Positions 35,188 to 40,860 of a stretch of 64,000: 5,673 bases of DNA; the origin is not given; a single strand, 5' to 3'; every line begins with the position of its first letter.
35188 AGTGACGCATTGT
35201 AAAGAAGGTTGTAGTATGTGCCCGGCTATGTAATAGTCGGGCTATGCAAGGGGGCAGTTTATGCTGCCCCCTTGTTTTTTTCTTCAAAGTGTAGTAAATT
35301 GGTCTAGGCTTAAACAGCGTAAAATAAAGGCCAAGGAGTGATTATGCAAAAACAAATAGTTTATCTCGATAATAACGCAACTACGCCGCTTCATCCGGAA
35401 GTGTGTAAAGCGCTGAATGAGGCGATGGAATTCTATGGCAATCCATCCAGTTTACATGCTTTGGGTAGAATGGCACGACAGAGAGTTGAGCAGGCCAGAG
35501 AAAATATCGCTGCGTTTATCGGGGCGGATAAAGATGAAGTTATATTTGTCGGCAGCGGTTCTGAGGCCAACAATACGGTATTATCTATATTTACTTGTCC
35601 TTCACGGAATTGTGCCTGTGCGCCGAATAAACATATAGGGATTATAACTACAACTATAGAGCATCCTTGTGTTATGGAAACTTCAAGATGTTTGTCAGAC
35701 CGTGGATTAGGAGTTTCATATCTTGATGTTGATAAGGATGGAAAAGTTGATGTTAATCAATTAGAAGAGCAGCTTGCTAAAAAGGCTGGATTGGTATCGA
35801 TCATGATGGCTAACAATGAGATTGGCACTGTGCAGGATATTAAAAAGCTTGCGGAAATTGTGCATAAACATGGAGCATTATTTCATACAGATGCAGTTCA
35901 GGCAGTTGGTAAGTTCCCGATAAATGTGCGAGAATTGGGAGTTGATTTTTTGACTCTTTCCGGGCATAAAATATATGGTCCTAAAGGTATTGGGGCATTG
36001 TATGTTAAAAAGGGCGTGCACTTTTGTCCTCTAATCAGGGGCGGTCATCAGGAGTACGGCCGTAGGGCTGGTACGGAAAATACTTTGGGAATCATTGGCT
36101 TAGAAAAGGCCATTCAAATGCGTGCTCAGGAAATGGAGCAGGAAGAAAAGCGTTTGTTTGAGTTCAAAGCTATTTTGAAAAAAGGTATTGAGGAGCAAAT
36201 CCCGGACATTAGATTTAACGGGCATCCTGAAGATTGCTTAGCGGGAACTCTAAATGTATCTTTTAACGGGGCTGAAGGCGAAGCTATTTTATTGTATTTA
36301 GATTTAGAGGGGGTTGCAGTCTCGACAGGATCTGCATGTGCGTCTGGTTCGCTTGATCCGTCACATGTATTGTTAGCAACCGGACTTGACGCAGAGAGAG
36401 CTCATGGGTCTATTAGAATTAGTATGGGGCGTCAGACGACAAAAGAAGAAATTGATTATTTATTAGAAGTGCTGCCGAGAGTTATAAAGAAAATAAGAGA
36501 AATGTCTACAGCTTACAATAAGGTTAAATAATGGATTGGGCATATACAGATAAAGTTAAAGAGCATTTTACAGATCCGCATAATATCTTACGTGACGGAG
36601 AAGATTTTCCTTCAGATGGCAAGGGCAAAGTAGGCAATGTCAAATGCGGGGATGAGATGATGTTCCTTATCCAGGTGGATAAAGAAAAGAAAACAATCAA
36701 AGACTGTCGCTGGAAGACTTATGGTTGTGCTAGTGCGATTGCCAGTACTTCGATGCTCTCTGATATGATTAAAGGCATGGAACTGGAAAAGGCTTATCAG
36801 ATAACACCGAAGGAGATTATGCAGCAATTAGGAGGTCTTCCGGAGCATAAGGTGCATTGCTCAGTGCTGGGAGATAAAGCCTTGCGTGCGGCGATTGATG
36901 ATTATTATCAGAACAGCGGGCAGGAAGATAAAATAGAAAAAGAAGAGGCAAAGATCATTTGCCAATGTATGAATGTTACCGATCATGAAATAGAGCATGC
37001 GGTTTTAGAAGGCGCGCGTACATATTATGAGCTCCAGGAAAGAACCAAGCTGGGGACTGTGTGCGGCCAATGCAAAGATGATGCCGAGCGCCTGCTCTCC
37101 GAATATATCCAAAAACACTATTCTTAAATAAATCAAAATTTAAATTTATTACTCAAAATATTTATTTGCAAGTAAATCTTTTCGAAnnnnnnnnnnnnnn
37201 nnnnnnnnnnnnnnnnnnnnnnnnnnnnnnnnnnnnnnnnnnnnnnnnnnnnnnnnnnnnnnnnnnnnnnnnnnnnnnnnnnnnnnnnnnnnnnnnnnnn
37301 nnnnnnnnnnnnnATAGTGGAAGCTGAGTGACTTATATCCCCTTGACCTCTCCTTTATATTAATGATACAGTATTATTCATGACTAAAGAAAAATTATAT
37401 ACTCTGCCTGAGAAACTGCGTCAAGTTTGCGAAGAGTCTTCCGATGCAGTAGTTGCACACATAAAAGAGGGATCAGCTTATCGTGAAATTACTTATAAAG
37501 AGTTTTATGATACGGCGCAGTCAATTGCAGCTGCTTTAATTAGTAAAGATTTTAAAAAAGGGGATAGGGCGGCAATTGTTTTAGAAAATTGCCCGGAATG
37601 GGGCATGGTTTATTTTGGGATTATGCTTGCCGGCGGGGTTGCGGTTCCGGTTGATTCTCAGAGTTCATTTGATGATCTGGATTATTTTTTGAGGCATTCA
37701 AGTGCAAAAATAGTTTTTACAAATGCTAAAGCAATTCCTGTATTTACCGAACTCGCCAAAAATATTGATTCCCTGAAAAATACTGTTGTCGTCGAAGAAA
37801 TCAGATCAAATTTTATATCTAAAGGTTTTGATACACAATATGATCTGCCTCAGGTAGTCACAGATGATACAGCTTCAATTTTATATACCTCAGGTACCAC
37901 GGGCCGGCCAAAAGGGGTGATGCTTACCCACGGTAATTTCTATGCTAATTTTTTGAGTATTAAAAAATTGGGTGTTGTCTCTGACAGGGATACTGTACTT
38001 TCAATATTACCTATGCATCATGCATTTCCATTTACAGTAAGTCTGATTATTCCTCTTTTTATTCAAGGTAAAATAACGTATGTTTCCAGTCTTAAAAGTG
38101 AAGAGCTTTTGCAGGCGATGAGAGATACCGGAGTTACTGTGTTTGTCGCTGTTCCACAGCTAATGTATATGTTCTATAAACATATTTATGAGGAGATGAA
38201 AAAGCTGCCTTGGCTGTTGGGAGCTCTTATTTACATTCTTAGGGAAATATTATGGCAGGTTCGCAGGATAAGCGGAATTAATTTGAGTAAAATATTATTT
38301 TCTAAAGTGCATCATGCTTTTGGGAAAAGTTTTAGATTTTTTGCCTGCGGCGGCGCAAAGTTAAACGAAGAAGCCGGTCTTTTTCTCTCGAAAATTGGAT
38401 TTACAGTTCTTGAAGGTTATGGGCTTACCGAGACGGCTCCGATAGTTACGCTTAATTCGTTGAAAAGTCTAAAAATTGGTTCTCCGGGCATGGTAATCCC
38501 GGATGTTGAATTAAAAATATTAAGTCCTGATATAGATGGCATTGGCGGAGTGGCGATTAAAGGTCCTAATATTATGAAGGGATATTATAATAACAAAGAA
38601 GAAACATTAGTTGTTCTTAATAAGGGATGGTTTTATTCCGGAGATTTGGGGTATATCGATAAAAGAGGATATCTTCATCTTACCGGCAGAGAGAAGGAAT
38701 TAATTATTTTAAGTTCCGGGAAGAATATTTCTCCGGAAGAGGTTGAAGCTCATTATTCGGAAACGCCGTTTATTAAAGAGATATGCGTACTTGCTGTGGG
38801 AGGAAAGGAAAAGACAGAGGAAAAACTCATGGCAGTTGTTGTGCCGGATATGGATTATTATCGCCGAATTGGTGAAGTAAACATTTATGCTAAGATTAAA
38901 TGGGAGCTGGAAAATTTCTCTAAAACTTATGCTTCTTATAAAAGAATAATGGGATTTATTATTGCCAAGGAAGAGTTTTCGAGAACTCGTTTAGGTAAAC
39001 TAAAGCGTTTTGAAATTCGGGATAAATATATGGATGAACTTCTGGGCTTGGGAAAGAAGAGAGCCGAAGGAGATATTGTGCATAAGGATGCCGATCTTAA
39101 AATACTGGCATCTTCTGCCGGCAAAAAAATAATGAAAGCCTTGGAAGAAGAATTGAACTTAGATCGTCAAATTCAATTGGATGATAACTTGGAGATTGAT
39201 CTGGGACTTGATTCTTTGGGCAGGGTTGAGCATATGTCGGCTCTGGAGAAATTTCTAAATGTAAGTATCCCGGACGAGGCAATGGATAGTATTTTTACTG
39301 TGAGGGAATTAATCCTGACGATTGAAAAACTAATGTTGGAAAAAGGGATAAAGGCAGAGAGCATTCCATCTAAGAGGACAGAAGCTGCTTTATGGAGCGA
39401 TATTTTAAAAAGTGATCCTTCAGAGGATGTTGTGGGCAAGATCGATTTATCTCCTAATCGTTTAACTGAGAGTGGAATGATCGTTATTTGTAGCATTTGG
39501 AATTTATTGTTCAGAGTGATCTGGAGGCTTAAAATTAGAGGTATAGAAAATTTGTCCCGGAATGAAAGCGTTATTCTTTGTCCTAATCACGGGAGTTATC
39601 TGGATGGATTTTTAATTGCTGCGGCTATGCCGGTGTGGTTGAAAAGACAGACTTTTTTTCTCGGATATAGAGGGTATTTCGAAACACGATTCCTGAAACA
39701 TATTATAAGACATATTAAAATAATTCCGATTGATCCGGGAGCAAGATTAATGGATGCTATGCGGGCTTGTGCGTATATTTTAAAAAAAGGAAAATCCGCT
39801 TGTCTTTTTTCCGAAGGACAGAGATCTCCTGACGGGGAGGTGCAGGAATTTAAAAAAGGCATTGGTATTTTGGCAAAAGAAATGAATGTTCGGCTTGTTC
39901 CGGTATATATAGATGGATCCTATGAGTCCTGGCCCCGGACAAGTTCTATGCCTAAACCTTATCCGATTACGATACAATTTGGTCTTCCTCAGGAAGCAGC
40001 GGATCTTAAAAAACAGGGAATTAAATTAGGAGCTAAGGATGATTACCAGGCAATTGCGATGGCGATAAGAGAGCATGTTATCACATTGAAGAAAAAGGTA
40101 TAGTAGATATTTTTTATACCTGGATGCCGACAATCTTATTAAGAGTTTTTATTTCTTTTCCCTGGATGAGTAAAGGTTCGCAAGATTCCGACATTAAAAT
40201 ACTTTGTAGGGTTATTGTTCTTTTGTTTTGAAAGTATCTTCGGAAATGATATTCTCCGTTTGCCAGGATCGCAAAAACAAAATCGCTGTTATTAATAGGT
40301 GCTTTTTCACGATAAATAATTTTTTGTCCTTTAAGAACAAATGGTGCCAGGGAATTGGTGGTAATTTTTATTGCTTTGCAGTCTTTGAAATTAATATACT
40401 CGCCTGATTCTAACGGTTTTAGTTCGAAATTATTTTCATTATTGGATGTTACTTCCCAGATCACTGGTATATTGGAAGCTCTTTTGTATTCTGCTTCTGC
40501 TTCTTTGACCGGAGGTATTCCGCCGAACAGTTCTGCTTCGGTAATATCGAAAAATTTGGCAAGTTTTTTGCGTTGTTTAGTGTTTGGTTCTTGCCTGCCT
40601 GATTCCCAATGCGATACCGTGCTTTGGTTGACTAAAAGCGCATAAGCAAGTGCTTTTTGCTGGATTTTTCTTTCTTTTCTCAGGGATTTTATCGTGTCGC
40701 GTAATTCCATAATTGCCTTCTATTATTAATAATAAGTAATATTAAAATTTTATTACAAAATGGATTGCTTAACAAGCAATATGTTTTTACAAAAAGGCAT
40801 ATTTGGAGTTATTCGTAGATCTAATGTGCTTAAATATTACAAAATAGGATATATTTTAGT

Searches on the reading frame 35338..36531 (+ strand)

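Call 29: search_protein_families(library=pfam, proteins=[window:35338-36531:+], max_evalue=0.00001)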
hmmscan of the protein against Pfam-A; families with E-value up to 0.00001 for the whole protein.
window:35338-36531:+ (397 aa): 4 families
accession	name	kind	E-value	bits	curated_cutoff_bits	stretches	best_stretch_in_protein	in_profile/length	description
PF00266.25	Aminotran_5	-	3.5e-88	296.5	21.5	1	8-375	1-371/371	Aminotransferase class-V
PF00155.27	Aminotran_1_2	-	2.4e-09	37.3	19.7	1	18-378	18-360/361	Aminotransferase class I and II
PF01212.27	Beta_elim_lyase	-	3e-09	37.1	27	1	50-189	34-175/288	Beta-eliminating lyase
PF01041.23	DegT_DnrJ_EryC1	-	2.8e-07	30.5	19.8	1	49-191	25-151/360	DegT/DnrJ/EryC1/StrS aminotransferase family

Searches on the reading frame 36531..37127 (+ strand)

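Call 29: search_protein_families(library=pfam, proteins=[window:36531-37127:+], max_evalue=0.00001)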
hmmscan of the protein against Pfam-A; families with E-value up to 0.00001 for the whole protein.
window:36531-37127:+ (198 aa): 2 families
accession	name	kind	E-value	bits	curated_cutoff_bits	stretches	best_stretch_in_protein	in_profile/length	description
PF01592.21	NifU_N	-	5.9e-39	133.6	22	1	4-128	1-123/127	NifU-like N terminal domain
PF04324.20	Fer2_BFD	-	5e-15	56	26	1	142-191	1-50/50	BFD-like [2Fe-2S] binding domain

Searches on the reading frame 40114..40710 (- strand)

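Call 29: search_protein_families(library=pfam, proteins=[window:40114-40710:-], max_evalue=0.00001)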
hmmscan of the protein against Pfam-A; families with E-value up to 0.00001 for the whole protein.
window:40114-40710:- (198 aa): 4 families
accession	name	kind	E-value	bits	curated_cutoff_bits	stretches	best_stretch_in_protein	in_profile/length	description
PF01381.28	HTH_3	-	4.4e-12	46.3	23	1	7-61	1-55/55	Helix-turn-helix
PF12844.13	HTH_19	-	1.3e-08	35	30.2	1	7-62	4-59/64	Helix-turn-helix domain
PF13560.12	HTH_31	-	1.7e-06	28.7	27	1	2-60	1-60/64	Helix-turn-helix domain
PF00717.28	Peptidase_S24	-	9.8e-06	25.7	23.3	0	106-188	30-110/116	Peptidase S24-like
